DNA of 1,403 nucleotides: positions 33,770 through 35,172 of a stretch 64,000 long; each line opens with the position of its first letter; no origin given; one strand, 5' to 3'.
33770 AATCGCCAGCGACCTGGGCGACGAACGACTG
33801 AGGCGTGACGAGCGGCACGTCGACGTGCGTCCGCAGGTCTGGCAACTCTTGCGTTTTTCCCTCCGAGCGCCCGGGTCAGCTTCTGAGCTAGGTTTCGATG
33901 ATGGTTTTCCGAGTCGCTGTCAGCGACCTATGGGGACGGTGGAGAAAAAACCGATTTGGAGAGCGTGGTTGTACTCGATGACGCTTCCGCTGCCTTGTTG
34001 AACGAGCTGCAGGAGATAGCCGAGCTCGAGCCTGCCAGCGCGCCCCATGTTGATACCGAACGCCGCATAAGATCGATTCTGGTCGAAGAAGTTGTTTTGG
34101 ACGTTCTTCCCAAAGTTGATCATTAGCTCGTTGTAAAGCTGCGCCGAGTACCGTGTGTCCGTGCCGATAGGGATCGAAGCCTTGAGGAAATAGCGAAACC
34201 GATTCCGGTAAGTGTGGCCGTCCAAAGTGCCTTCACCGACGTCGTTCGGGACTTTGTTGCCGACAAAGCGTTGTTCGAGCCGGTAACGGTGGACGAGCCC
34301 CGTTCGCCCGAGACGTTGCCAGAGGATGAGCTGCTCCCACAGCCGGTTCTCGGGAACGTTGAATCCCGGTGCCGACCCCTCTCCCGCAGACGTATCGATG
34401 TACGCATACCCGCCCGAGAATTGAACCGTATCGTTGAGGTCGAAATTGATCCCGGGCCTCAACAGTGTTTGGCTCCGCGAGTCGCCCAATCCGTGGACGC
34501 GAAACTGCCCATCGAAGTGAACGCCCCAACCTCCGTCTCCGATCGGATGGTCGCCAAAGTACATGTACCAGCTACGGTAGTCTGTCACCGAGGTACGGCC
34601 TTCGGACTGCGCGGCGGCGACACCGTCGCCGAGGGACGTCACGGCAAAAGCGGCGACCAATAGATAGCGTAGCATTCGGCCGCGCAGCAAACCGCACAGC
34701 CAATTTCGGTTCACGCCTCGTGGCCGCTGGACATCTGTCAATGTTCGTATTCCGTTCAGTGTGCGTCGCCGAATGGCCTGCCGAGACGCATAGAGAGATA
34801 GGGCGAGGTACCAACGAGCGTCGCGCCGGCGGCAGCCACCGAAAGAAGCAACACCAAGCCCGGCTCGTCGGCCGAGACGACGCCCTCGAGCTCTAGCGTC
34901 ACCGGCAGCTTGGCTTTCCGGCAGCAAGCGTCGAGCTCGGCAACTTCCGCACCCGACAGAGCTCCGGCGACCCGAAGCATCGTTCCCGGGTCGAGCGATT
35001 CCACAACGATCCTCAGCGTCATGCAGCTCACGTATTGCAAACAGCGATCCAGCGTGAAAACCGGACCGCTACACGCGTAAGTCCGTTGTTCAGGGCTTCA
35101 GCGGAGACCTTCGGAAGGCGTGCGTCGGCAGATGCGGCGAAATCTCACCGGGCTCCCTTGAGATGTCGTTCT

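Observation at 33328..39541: Triplicated sigma54 promoter / enhancer / first-six-codon module in front of three envelope-protein operons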

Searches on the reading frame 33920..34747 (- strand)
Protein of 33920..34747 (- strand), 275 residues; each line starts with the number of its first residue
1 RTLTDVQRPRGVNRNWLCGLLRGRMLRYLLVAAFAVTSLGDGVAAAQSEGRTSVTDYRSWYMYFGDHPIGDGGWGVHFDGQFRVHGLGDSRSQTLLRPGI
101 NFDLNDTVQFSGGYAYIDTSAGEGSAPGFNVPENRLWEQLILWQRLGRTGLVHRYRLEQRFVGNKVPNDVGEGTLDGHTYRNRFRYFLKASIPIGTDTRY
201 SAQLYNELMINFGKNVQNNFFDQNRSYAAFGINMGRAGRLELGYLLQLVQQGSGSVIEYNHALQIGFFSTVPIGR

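Call 8: search_protein_families(library=pfam, proteins=[window:33920-34747:-], max_evalue=0.01)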
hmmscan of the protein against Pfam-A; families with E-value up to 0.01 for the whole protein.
window:33920-34747:- (275 aa): 1 family
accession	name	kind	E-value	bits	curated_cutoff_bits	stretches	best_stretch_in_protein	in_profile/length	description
PF10677.15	DUF2490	-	8e-44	150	29.8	1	58-254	2-182/186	Protein of unknown function (DUF2490)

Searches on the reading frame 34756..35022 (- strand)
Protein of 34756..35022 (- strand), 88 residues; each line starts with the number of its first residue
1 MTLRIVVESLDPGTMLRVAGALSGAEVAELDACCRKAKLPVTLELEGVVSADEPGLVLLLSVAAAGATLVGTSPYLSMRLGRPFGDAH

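Call 8: search_protein_families(library=pfam, proteins=[window:34756-35022:-], max_evalue=0.01)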
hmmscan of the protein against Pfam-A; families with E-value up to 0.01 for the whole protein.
window:34756-35022:- (88 aa): 1 family
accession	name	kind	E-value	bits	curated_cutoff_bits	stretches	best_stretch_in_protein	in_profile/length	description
PF13466.11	STAS_2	-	0.0091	16.6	29.2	0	16-65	1-53/80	STAS domain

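Call 12: find_encoding_contigs(protein=window:34756-35022:-, flank=10000, max_places=10)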
Protein window:34756-35022:- (88 aa): no gene with exactly this product is on record in the collection.

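Call 19: find_homologous_proteins(query=window:34759-35022:-, max_evalue=0.001)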
Query seq(88 aa) (88 aa): 10 proteins with E <= 0.001 among 52 candidates.
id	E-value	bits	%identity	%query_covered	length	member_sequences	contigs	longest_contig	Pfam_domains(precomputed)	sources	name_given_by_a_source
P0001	1.0e-47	177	100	100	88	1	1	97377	-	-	-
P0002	1.8e-37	144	87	97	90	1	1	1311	-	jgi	jgi:hypothetical protein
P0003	1.4e-33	132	77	98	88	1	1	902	-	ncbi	-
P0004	9.4e-30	120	80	91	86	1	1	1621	-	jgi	-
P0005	2.5e-28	115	71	97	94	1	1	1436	-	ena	-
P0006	3.9e-27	111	70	98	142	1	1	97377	-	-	-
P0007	7.0e-26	107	72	97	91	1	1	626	-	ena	-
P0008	7.6e-26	107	69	95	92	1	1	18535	-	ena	-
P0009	1.5e-24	103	66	98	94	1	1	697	-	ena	-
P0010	1.8e-20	90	60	92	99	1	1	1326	-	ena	-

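Call 22: find_related_loci(query=A2, collection=genome_contigs, flank=10000)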
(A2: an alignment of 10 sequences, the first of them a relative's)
Query A2 (88 aa) in genome_contigs; peptide patterns used: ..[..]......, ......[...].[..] (x = any residue, [..] = any of these).
20 stretches matched a pattern, but none encodes a relative of the query by tblastn (E <= 1e-3).

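Call 23: find_related_loci(query=A2, collection=metagenome_contigs, flank=10000)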
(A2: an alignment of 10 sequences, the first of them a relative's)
Query A2 (88 aa) in metagenome_contigs; peptide patterns used: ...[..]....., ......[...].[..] (x = any residue, [..] = any of these).
46 stretches matched a pattern; 4 encode a relative of the query (tblastn E <= 1e-3); 4 distinct loci.
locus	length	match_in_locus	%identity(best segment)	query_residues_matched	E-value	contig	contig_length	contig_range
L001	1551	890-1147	76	1-86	2e-41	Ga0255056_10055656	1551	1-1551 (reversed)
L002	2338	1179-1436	76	1-86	7e-41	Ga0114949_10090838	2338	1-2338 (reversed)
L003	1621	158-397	80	1-80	8e-37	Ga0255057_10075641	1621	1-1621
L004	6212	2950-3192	41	2-80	3e-12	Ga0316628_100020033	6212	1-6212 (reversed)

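Call 28: find_encoding_contigs(protein=P0008, flank=10000)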
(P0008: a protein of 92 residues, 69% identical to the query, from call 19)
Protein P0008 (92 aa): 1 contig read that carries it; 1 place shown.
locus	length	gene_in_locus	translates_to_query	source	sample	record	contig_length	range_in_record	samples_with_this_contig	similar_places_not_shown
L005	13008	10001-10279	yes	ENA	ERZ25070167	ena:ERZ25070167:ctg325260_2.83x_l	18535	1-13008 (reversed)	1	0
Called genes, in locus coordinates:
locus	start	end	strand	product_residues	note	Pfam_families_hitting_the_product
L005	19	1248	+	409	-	PF00083:Sugar_tr, PF07690:MFS_1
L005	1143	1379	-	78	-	-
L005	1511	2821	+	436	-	PF00561:Abhydrolase_1, PF08386:Abhydrolase_4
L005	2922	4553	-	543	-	PF13181:TPR_8 (faint), PF07719:TPR_2 (faint), PF13428:TPR_14 (faint), PF14559:TPR_19 (faint), PF13432:TPR_16 (faint), PF00515:TPR_1 (faint)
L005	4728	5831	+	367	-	PF12849:PBP_like_2, PF01547:SBP_bac_1 (faint)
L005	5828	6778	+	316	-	PF00528:BPD_transp_1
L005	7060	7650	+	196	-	PF00528:BPD_transp_1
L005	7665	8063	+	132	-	PF20703:nSTAND1 (weak), PF00005:ABC_tran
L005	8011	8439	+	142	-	PF00005:ABC_tran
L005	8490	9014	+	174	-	PF03350:UPF0114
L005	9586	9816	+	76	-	PF13590:DUF4136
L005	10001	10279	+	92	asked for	-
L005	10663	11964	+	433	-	PF13795:HupE_UreJ_2 (weak)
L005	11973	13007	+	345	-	?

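Call 29: find_encoding_contigs(protein=P0010, flank=10000)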
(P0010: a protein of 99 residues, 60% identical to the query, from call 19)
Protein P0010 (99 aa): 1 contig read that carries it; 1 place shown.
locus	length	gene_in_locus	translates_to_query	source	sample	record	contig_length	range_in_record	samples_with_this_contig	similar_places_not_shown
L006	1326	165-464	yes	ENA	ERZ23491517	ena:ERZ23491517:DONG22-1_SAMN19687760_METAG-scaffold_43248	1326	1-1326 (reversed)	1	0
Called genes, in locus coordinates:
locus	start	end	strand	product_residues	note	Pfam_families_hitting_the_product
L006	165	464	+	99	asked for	-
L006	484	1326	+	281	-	?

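Call 30: find_encoding_contigs(protein=P0009, flank=10000)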
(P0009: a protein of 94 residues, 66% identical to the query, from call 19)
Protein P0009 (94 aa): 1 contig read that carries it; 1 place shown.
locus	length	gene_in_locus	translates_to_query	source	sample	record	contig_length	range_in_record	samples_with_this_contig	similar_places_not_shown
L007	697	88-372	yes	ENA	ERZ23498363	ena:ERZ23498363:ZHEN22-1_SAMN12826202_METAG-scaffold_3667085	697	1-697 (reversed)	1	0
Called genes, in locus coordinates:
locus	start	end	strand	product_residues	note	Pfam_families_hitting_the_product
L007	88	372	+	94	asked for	-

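Call 31: find_encoding_contigs(protein=P0005, flank=10000)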
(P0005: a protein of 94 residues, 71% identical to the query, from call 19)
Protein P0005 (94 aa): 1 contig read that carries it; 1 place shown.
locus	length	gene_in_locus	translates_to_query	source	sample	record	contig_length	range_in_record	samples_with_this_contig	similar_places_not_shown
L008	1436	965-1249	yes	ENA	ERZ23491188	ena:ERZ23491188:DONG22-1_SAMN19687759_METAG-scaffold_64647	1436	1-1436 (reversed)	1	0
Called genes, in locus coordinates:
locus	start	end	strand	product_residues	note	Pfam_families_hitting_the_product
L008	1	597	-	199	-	?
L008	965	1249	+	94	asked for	-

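Call 60: list_cluster_members(proteins=[P0003, P0014, P0019, P0022, P0024, P0027, P0049, P0111, P0115, P0058])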
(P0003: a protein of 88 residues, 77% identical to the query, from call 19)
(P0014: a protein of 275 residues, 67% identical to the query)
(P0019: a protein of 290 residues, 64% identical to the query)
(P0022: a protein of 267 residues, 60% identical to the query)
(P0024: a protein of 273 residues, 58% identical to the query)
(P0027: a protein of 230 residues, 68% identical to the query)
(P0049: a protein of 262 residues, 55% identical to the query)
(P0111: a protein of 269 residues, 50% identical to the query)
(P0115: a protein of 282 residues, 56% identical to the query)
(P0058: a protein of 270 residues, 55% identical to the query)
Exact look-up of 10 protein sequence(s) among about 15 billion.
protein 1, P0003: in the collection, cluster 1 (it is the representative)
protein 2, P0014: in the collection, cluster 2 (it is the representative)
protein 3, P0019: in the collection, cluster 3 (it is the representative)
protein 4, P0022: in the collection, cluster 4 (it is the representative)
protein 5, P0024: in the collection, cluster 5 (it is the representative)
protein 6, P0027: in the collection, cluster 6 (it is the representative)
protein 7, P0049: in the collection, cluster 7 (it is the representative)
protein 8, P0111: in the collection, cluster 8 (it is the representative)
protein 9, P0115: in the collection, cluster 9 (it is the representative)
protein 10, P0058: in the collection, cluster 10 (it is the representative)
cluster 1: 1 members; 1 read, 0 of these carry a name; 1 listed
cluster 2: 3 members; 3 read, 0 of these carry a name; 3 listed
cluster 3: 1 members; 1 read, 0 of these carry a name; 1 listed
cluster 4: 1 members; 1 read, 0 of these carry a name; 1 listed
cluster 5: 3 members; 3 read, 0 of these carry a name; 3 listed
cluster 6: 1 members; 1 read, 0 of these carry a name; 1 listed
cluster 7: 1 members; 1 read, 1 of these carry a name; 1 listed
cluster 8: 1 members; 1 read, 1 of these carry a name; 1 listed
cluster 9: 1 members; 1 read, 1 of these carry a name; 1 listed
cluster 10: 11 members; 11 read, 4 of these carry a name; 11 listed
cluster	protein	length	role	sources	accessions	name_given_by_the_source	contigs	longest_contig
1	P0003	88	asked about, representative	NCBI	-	-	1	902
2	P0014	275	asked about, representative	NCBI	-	-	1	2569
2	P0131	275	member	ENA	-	-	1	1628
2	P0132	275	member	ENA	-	-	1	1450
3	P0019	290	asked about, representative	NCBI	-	-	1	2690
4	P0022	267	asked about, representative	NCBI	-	-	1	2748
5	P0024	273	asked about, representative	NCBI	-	-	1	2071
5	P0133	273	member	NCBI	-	-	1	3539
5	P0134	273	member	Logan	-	-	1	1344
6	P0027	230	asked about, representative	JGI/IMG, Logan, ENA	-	-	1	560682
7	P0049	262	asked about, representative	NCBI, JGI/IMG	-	hypothetical protein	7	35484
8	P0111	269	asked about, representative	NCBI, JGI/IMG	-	hypothetical protein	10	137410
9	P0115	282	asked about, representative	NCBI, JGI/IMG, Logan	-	hypothetical protein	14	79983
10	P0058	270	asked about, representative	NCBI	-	-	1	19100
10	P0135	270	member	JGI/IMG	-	hypothetical protein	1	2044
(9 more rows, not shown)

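Call 78: predict_structure(alignment_id=A2)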
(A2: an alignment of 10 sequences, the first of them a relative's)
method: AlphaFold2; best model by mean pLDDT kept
length: 88 residues; sequences in the alignment: 10
mean_pLDDT: 79.6   pTM: 0.65
mean pLDDT of the five models: 79.6, 74.1, 69.8, 60.2, 37.3
residues with pLDDT >= 90: 0; 70-90: 75; 50-70: 7; < 50: 6
segments of 3 or more residues with pLDDT < 50: 83-88
pLDDT, mean of each block of 10 residues (from residue 1): 78 85 84 86 84 87 86 72 47
secondary structure, 60 per line:
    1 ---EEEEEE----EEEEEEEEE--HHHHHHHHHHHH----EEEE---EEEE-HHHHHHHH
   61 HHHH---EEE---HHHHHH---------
elements in order: E4-9 E14-22 H25-36 E41-44 E48-51 H53-64 E68-70 H74-79

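Call 82: fold_search(model_id=the predicted structure, library=pdb)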
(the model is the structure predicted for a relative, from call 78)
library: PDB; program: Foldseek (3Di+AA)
matches with E <= 10: 631; with E <= 0.001: 7
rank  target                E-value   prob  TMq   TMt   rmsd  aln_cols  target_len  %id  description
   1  6m36_F                4.0e-04  1.00  0.67  0.62   3.2        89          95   18  The crystal structure of B. subtilis RsbV/RsbW complex in the monoclinic crystal form (released 2020-07-15)
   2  1tid_D                4.5e-04  1.00  0.66  0.51   3.5        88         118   22  Crystal Structures of the ADP and ATP bound forms of the Bacillus Anti-sigma factor SpoIIAB in complex with the Anti-a (released 2004-06-15)
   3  6m36_D                4.8e-04  1.00  0.69  0.63   3.0        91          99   16  The crystal structure of B. subtilis RsbV/RsbW complex in the monoclinic crystal form (released 2020-07-15)
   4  1th8_B                5.5e-04  1.00  0.70  0.55   3.1        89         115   21  Crystal Structures of the ADP and ATP bound forms of the Bacillus Anti-sigma factor SpoIIAB in complex with the Anti-a (released 2004-06-15)
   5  6m36_B                5.9e-04  1.00  0.66  0.59   3.3        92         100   18  The crystal structure of B. subtilis RsbV/RsbW complex in the monoclinic crystal form (released 2020-07-15)
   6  7ch7_E                8.7e-04  1.00  0.62  0.58   3.5        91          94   21  Cryo-EM structure of E.coli MlaFEB (released 2021-05-19)
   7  4hyl_A                9.9e-04  1.00  0.73  0.58   2.8        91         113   18  The crystal structure of an anti-sigma-factor antagonist from Haliangium ochraceum DSM 14365 (released 2012-11-28)
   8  1thn_B                1.4e-03  1.00  0.69  0.55   3.2        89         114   21  Crystal Structures of the ADP and ATP bound forms of the Bacillus Anti-sigma factor SpoIIAB in complex with the Anti-a (released 2004-06-15)
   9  1vc1_A                1.9e-03  1.00  0.70  0.57   3.3        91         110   21  Crystal structure of the TM1442 protein from Thermotoga maritima, a homolog of the Bacillus subtilis general stress re (released 2004-09-28)
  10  4hyl_B                2.3e-03  1.00  0.65  0.52   3.4        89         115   21  The crystal structure of an anti-sigma-factor antagonist from Haliangium ochraceum DSM 14365 (released 2012-11-28)
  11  1til_B                2.8e-03  1.00  0.67  0.53   3.6        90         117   22  Crystal Structures of the ADP and ATP bound forms of the Bacillus Anti-sigma factor SpoIIAB in complex with the Anti-a (released 2004-06-15)
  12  6m36_H                3.0e-03  1.00  0.67  0.60   3.4        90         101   19  The crystal structure of B. subtilis RsbV/RsbW complex in the monoclinic crystal form (released 2020-07-15)
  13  2q3l_B                3.7e-03  0.99  0.52  0.41   4.3        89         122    8  CRYSTAL STRUCTURE OF AN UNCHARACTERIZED PROTEIN FROM DUF3478 FAMILY WITH A SPOIIAA-LIKE FOLD (SHEW_3102) FROM SHEWANEL (released 2007-06-12)
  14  8ih8_B                4.2e-03  1.00  0.70  0.55   4.4       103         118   16  anti-sigmaF factor and Anti-sigmaF factor antagonist complex(usfx-RsfB) (released 2024-02-28)
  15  6xgz_B                4.5e-03  1.00  0.59  0.52   7.2        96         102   19  Crystal structure of E. coli MlaFB ABC transport subunits in the monomeric state (released 2020-07-15)
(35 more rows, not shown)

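Call 86: search_protein_representatives(alignment_id=A2)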
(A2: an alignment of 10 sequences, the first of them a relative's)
Query: 10 sequences, 92 profile positions. Proteins with E-value up to 0.001 (for the whole library): 1060; up to 1e-10: 81; up to 1e-30: 0. The best 150 are listed.
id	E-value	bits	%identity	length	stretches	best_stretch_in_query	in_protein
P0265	6.7e-27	109.5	-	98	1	1-87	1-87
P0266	1.3e-22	95.7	-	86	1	1-84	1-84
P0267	2.6e-21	91.6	-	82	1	1-80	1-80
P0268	3.6e-19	84.7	-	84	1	1-81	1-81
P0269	3.0e-18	81.8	-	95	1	1-79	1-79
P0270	4.0e-16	74.9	-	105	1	1-84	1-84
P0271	2.9e-15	72.2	-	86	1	1-81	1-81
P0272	6.5e-15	71.1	-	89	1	1-82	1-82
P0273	7.0e-15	70.9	-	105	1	1-81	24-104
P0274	7.0e-15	70.9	-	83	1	1-81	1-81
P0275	9.4e-15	70.5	-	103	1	1-84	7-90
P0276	1.3e-14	70.1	-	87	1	1-83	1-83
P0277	1.7e-14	69.7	-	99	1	1-84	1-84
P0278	3.8e-14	68.6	-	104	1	1-82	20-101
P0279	5.1e-14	68.2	-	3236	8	34-72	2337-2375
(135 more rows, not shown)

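Call 96: search_protein_families(library=pfam, proteins=[L005:10663-11964:+, L003:431-1621:+], max_evalue=0.0001)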
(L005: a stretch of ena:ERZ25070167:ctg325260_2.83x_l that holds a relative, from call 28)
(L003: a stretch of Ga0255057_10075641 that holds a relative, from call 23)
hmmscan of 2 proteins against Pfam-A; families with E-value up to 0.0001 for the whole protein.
L005:10663-11964:+ (433 aa): 0 families

L003:431-1621:+ (397 aa): 4 families
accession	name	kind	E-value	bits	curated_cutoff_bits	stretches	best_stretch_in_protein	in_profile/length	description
PF02450.21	LCAT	-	2.9e-07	30.5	21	1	280-323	121-165/392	Lecithin:cholesterol acyltransferase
PF07819.20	PGAP1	-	3.1e-07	30.8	24.3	0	256-320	62-129/233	PGAP1-like alpha/beta domain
PF06028.17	DUF915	-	2.7e-05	24.1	22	1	260-332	83-155/255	Alpha/beta hydrolase of unknown function (DUF915)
PF00561.26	Abhydrolase_1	-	5.6e-05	23.3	25.8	0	266-324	55-110/245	alpha/beta hydrolase fold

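Call 102: find_encoding_contigs(protein=P0265, flank=5000, max_places=4)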
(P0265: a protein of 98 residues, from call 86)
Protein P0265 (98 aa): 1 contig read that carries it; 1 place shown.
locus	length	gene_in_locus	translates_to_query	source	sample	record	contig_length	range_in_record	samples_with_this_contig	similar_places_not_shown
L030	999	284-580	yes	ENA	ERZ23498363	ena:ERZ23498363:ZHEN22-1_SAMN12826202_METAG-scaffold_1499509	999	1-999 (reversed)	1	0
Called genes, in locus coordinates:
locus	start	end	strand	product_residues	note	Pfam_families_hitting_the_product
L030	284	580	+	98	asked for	PF13466:STAS_2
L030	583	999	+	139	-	?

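Call 105: search_protein_families(library=pfam, proteins=[L006:484-1326:+, L030:583-999:+, L005:11973-13007:+], max_evalue=0.01)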
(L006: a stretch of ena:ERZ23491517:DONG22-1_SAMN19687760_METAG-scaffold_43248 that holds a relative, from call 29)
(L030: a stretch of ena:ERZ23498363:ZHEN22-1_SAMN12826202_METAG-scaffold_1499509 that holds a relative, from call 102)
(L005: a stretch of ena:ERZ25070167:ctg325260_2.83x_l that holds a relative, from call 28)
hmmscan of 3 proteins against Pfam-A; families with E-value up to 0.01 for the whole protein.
L006:484-1326:+ (281 aa): 0 families

L030:583-999:+ (139 aa): 0 families

L005:11973-13007:+ (345 aa): 0 families

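Call 106: search_protein_families(library=ncbifam, proteins=[L005:4728-5831:+, window:34756-35022:-], max_evalue=0.00001)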
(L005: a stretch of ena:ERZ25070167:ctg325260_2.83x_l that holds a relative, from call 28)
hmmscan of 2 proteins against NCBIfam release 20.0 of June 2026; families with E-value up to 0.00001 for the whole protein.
L005:4728-5831:+ (367 aa): 4 families
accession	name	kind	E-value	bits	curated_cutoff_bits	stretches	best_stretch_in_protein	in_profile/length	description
TIGR00975.1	3a0107s03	equivalog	2.8e-98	328.9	205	1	41-353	1-314/315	phosphate ABC transporter substrate-binding protein PstS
NF008171.0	PRK10918.1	equivalog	6.7e-72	242.4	339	1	37-350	25-333/346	phosphate ABC transporter substrate-binding protein PstS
TIGR02136.1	ptsS_2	subfamily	2e-15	56.8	206.6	1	17-253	11-234/295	phosphate ABC transporter substrate-binding protein PstS family protein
TIGR04505.1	PtsS_plasma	equivalog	2.7e-06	27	175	0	60-91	49-80/334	phosphate ABC transporter substrate-binding protein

window:34756-35022:- (88 aa): 0 families
